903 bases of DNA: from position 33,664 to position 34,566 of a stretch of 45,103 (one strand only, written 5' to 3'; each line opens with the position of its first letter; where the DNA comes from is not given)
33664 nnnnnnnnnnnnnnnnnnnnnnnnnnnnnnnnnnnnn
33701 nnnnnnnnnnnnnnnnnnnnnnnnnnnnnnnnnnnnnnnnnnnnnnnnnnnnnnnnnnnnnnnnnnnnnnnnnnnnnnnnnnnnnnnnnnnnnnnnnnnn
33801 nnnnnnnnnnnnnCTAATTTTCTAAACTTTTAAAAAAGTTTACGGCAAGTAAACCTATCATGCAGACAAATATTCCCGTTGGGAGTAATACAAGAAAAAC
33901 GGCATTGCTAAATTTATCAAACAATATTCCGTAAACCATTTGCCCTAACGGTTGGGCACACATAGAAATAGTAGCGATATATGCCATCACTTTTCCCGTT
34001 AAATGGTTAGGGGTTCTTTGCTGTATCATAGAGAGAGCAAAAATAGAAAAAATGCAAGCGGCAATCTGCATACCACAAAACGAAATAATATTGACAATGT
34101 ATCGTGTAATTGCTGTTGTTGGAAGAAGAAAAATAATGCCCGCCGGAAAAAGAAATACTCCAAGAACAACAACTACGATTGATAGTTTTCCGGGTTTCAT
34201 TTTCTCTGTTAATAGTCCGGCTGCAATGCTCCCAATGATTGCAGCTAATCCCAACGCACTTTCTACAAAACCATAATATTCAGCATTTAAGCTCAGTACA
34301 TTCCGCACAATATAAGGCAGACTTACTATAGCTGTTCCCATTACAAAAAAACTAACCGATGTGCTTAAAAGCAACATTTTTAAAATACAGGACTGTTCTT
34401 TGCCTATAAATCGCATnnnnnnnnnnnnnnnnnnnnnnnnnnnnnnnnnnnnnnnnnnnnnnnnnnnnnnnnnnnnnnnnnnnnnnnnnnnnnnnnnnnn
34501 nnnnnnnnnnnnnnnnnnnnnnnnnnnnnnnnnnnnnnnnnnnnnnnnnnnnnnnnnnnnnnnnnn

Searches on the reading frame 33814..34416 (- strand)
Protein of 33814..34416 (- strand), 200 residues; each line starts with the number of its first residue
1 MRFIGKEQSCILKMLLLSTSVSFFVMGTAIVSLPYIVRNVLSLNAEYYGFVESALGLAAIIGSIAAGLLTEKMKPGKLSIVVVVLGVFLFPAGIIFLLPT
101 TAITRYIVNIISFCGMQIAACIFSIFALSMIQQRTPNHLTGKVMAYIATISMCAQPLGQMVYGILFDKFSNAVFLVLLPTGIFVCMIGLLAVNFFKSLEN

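Call 8: search_protein_families(library=pfam, proteins=[window:33814-34416:-])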
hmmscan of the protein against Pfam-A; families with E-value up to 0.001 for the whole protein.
window:33814-34416:- (200 aa): 2 families
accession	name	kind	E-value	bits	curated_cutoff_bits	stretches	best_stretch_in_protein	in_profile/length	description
PF07690.21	MFS_1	-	1.1e-09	38.2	33.4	1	15-155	203-343/347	Major Facilitator Superfamily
PF05977.19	MFS_3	-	6.9e-08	31.8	27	1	9-187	217-388/524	Transmembrane secretion effector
